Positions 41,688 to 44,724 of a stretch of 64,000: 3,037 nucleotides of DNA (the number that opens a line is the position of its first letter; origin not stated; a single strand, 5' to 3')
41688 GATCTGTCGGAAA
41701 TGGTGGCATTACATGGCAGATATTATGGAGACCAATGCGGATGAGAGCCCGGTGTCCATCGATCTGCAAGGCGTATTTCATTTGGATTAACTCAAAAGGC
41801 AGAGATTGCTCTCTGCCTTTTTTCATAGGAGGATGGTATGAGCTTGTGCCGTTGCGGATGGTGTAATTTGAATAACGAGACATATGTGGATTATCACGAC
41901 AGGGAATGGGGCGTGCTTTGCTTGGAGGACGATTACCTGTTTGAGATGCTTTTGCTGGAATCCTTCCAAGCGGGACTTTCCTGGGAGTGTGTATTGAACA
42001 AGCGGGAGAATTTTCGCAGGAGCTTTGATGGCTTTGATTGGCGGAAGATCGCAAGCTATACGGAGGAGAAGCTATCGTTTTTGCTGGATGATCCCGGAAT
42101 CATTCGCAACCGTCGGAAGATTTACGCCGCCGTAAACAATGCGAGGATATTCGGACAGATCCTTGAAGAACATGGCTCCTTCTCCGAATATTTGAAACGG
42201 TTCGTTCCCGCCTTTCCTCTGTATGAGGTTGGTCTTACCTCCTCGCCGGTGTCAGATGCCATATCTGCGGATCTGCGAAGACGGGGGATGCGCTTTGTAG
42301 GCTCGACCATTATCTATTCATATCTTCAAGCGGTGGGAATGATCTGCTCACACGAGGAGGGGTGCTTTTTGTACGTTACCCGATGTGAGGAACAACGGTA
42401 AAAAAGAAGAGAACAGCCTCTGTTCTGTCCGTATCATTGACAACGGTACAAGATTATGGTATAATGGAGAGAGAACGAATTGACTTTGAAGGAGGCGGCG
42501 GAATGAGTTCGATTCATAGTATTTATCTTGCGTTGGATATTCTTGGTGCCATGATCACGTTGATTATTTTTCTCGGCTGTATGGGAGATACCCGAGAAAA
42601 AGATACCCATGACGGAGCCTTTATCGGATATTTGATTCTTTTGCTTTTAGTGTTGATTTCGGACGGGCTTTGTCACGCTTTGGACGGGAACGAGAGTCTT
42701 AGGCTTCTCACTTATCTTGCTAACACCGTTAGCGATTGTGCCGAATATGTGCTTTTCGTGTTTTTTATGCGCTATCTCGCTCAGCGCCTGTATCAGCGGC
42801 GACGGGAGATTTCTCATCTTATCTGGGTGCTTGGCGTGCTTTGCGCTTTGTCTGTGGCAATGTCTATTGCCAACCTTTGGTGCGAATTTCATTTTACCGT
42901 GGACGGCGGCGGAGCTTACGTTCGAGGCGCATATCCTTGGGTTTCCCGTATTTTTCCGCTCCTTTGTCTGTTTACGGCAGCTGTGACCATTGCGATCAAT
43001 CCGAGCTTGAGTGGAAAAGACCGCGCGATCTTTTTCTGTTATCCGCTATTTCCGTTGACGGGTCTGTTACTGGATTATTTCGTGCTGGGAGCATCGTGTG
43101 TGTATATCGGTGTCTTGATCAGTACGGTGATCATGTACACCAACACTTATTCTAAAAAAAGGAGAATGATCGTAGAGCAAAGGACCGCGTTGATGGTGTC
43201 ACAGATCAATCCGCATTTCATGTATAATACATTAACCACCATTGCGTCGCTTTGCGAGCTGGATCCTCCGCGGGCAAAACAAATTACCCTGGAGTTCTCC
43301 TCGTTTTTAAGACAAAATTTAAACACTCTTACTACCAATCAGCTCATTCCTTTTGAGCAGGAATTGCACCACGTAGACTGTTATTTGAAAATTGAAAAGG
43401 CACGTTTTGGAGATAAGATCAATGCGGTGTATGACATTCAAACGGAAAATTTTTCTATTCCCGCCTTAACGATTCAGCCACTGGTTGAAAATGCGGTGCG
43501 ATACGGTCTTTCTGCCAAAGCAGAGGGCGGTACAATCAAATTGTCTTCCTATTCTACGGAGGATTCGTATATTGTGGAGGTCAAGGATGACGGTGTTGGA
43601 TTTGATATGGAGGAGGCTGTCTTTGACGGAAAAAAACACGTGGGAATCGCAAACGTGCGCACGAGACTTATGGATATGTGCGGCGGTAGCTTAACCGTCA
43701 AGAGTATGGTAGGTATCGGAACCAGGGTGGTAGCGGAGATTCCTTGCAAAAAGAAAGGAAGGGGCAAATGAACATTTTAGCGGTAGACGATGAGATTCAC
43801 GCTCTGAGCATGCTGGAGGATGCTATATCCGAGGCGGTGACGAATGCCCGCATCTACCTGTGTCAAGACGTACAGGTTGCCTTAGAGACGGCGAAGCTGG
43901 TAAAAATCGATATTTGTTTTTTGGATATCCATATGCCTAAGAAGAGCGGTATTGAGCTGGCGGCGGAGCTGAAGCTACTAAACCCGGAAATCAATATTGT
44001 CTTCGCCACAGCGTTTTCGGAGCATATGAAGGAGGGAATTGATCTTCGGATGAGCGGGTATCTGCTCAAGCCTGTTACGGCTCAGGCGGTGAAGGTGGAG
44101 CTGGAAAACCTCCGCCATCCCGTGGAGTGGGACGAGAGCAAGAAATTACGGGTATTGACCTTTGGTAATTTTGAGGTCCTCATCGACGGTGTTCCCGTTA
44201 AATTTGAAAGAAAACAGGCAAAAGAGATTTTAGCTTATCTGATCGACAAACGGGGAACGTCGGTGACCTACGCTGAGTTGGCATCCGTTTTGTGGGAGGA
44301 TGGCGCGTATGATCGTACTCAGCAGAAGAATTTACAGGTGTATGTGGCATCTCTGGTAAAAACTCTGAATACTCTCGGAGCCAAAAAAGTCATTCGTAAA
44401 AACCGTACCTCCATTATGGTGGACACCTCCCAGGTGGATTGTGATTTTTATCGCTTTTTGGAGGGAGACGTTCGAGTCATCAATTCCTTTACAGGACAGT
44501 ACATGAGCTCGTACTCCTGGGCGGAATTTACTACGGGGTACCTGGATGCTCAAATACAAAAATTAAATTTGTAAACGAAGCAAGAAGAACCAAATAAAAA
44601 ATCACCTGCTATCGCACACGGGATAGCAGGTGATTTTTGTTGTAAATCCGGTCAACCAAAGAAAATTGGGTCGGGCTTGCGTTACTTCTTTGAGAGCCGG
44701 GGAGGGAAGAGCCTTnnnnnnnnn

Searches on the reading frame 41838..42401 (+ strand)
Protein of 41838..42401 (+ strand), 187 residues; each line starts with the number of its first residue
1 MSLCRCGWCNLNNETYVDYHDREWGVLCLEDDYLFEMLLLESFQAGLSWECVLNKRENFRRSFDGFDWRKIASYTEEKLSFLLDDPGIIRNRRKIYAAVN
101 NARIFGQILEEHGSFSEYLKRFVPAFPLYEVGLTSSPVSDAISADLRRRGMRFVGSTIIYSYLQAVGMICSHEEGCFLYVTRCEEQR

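Call 46: search_protein_families(library=pfam, proteins=[window:41838-42401:+], max_evalue=0.001)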
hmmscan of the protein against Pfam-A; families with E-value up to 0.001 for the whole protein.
window:41838-42401:+ (187 aa): 1 family
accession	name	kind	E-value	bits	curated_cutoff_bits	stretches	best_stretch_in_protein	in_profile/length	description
PF03352.18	Adenine_glyco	-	2.3e-63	213.7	25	1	8-178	1-176/177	Methyladenine glycosylase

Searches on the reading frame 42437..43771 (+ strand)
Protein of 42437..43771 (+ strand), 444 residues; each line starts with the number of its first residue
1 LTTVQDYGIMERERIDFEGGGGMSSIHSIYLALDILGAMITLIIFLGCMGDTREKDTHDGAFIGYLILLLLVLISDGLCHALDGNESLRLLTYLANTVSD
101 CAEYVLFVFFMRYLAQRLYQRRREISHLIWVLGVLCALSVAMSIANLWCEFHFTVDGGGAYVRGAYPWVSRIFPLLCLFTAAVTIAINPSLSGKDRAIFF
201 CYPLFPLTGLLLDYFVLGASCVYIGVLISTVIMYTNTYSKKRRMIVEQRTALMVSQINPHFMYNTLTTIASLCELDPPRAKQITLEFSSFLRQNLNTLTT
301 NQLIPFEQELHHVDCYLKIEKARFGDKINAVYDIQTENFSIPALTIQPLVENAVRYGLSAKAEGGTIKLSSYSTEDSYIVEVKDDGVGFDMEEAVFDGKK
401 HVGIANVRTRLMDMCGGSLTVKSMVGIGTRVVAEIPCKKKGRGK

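Call 46: search_protein_families(library=pfam, proteins=[window:42437-43771:+], max_evalue=0.001)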
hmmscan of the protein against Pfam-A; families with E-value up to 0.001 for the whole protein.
window:42437-43771:+ (444 aa): 2 families
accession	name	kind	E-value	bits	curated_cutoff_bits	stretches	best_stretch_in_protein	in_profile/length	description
PF06580.19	His_kinase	-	1.3e-22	80.3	25.2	1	252-328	5-81/81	Histidine kinase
PF02518.31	HATPase_c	-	9.1e-12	45.8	26.4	1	346-437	10-109/111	Histidine kinase-, DNA gyrase B-, and HSP90-like ATPase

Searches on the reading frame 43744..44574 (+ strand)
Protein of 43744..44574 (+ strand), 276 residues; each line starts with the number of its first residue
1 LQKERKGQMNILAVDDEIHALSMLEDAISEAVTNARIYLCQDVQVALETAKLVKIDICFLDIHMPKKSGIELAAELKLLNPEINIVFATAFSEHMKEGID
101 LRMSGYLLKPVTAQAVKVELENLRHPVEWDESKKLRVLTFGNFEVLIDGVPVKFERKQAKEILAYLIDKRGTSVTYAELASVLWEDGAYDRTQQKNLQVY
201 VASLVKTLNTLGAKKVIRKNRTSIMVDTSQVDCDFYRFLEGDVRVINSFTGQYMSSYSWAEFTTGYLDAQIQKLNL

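Call 46: search_protein_families(library=pfam, proteins=[window:43744-44574:+], max_evalue=0.001)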
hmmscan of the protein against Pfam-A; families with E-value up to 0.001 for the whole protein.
window:43744-44574:+ (276 aa): 2 families
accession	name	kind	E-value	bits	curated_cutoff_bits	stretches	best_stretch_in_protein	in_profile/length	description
PF00072.30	Response_reg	-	3.7e-17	62.9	30.2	1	11-117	1-107/111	Response regulator receiver domain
PF00486.34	Trans_reg_C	-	3.1e-05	24.4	26.2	1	160-218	11-68/77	Transcriptional regulatory protein, C terminal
